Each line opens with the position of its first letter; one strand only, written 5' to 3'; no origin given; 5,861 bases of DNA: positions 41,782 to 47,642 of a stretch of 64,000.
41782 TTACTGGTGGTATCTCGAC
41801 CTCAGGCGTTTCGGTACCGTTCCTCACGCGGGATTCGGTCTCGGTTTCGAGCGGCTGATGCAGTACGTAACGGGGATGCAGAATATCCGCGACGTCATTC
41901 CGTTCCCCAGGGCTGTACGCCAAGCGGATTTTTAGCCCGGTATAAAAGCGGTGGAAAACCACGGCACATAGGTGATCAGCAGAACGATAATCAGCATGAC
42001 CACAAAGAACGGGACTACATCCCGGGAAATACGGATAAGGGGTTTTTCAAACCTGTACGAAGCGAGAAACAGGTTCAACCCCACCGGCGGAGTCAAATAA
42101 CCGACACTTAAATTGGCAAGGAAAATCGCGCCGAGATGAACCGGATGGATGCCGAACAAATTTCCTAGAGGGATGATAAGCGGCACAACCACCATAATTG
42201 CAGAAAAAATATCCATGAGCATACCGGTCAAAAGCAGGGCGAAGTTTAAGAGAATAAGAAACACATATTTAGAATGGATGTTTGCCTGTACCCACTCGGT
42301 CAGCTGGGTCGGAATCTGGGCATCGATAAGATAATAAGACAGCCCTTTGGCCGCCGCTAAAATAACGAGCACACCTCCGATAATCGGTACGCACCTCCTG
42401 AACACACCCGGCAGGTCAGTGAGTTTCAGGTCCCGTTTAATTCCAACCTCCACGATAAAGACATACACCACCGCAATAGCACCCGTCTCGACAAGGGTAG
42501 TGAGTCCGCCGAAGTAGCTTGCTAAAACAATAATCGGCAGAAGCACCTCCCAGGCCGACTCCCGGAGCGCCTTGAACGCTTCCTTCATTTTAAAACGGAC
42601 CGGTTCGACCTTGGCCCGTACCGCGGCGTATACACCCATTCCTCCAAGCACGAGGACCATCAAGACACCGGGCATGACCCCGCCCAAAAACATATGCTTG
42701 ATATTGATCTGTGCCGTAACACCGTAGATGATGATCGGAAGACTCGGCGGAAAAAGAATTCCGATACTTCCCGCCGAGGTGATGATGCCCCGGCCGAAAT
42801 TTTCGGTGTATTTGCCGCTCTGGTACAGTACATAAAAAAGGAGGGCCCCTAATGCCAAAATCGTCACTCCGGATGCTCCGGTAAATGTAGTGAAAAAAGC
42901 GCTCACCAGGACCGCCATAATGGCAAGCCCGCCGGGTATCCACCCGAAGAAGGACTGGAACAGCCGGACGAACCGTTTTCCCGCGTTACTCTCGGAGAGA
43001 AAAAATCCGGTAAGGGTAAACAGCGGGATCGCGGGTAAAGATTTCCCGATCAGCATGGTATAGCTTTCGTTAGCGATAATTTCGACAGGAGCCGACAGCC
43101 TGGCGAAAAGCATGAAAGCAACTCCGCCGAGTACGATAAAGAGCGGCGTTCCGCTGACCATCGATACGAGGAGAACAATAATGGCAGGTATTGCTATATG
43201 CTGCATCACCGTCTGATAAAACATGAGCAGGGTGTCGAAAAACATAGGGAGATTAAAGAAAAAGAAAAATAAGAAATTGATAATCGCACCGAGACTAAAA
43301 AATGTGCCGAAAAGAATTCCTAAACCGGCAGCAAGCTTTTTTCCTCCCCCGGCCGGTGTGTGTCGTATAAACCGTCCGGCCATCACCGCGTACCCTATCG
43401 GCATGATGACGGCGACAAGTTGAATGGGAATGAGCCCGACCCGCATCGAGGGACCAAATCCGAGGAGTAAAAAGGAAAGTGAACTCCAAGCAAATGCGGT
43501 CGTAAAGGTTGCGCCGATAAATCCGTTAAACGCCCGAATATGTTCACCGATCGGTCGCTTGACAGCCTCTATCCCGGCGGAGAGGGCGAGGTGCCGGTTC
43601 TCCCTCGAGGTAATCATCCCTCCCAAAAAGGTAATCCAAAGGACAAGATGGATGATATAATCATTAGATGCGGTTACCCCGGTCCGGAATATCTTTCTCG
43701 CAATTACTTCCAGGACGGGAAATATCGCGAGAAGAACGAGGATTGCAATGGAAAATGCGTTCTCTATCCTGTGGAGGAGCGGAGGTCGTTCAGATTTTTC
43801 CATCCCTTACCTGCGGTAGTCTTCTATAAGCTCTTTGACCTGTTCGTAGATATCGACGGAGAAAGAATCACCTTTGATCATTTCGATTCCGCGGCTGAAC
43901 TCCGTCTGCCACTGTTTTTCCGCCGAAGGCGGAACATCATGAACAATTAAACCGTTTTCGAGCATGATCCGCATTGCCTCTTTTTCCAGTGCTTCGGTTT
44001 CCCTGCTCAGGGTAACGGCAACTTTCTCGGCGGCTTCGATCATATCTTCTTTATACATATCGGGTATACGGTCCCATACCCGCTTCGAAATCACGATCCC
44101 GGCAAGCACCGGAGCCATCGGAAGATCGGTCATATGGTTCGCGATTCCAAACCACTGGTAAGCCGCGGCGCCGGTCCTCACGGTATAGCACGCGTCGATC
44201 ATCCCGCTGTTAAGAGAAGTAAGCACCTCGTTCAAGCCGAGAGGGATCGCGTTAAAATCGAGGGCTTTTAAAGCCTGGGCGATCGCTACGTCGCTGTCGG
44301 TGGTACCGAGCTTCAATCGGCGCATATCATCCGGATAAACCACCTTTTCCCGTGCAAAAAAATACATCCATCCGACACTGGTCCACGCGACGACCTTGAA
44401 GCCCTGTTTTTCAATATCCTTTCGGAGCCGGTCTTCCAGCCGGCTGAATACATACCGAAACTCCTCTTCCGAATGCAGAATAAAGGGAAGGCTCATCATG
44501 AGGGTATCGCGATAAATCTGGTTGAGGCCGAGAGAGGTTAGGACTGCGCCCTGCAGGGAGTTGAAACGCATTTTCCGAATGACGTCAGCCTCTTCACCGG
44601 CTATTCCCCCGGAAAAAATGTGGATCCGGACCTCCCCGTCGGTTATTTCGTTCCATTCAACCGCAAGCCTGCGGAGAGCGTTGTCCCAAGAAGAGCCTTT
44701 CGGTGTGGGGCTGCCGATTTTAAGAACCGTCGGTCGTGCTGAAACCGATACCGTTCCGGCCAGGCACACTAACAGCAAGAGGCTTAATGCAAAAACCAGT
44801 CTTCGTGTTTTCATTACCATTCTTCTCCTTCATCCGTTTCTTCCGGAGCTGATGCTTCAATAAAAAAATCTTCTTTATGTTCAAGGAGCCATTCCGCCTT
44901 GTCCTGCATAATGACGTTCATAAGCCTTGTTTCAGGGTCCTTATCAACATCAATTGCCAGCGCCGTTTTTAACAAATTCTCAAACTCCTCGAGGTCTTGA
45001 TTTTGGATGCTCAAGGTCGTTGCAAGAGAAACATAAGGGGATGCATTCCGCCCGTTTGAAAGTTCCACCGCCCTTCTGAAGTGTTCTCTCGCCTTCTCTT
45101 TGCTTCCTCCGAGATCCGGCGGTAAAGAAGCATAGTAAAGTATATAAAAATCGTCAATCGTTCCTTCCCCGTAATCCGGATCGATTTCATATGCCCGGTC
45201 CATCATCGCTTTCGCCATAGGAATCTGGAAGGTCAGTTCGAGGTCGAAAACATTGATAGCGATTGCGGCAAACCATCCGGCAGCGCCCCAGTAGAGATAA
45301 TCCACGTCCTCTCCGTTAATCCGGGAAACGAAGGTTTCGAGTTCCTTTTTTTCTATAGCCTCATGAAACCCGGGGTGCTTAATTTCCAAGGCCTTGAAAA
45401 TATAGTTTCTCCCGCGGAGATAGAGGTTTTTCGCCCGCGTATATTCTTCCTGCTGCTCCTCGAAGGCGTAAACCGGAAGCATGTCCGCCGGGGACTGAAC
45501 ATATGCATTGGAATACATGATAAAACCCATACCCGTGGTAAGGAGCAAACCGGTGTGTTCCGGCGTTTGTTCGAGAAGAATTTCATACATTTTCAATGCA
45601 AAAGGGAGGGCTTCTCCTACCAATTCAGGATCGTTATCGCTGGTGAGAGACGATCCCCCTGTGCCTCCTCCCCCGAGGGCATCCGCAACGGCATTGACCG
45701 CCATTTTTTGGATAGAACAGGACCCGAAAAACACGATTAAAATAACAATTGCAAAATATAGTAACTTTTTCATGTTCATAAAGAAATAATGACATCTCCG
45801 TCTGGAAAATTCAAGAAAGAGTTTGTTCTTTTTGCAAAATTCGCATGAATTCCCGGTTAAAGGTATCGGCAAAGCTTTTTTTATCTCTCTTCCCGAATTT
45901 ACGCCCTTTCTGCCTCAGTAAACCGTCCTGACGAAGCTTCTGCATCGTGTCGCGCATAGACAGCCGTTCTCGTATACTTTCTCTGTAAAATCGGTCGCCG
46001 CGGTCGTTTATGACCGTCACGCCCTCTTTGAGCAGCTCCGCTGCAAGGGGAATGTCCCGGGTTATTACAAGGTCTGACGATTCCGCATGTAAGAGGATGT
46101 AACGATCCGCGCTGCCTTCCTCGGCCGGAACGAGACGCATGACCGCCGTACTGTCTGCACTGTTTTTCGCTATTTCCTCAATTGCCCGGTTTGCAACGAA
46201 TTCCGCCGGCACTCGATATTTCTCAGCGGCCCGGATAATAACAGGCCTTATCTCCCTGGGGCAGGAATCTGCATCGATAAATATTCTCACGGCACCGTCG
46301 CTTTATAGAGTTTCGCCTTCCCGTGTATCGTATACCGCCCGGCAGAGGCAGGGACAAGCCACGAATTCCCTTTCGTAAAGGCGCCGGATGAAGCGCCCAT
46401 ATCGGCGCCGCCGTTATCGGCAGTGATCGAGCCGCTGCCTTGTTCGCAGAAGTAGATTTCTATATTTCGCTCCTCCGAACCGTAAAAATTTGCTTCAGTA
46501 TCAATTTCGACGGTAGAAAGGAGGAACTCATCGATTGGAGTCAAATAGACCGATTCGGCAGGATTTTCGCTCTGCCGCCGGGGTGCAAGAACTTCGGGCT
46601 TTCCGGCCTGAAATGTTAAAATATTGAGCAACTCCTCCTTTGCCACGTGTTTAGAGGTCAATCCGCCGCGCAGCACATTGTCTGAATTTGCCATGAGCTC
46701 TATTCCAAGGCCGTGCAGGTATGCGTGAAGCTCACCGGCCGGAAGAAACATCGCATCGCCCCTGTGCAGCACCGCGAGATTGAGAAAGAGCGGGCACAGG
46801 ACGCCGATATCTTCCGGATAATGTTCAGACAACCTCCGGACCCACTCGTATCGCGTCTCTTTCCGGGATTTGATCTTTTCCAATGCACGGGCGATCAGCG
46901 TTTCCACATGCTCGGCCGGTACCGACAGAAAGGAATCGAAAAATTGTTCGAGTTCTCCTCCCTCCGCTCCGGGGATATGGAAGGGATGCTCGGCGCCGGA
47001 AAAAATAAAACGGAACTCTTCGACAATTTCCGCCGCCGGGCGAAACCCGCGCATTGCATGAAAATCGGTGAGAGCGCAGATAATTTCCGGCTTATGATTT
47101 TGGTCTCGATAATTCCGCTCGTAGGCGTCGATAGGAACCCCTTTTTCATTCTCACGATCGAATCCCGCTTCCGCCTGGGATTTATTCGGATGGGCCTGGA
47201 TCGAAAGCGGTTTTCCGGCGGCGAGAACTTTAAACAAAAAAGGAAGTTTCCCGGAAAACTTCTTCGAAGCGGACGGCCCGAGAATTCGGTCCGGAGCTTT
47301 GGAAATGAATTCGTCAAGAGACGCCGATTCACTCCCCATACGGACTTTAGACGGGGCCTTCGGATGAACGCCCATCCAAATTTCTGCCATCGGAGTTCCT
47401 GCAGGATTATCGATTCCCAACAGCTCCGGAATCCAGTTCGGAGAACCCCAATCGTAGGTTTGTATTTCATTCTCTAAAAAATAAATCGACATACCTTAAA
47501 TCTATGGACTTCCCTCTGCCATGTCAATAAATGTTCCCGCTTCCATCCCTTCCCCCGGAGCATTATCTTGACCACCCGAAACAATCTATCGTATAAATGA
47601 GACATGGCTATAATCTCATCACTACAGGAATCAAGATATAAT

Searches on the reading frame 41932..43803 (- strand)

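Call 84: search_protein_families(library=pfam, proteins=[window:41932-43803:-], max_evalue=0.00001)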
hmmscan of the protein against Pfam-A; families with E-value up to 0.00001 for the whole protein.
window:41932-43803:- (623 aa): 2 families
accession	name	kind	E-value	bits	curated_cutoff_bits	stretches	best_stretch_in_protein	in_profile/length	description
PF06808.19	DctM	-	1.8e-76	258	23.8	1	208-616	1-413/413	Tripartite ATP-independent periplasmic transporter, DctM component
PF04290.18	DctQ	-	2.6e-12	47.2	28.3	1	27-147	3-124/132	Tripartite ATP-independent periplasmic transporters, DctQ component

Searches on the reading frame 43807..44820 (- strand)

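Call 84: search_protein_families(library=pfam, proteins=[window:43807-44820:-], max_evalue=0.00001)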
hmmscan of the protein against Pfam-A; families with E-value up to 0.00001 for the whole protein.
window:43807-44820:- (337 aa): 1 family
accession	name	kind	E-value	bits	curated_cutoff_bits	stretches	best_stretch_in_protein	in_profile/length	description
PF03480.18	DctP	-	8.6e-43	147.1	23.4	1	39-309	5-276/286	Bacterial extracellular solute-binding protein, family 7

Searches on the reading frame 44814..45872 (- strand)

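Call 84: search_protein_families(library=pfam, proteins=[window:44814-45872:-], max_evalue=0.00001)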
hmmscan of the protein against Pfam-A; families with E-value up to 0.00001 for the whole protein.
window:44814-45872:- (352 aa): 1 family
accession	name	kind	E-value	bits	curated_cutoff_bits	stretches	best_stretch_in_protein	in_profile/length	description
PF16811.11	TAtT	-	1.5e-93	313.4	26.5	1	79-337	2-263/263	TRAP transporter T-component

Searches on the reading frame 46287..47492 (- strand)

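Call 84: search_protein_families(library=pfam, proteins=[window:46287-47492:-], max_evalue=0.00001)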
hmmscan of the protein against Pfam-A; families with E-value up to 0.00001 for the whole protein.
window:46287-47492:- (401 aa): 3 families
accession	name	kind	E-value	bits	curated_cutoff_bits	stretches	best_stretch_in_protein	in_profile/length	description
PF20511.4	PMI_typeI_cat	-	2e-36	125.7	22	1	6-152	4-142/143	Phosphomannose isomerase type I, catalytic domain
PF21621.3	MPI_cupin_dom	-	4.5e-07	30.2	27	0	318-396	7-75/79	Mannose-6-phosphate isomerase, cupin domain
PF20512.3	PMI_typeI_hel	-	9.3e-06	26.5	23.4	0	177-237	22-88/88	Phosphomannose isomerase type I, helical insertion domain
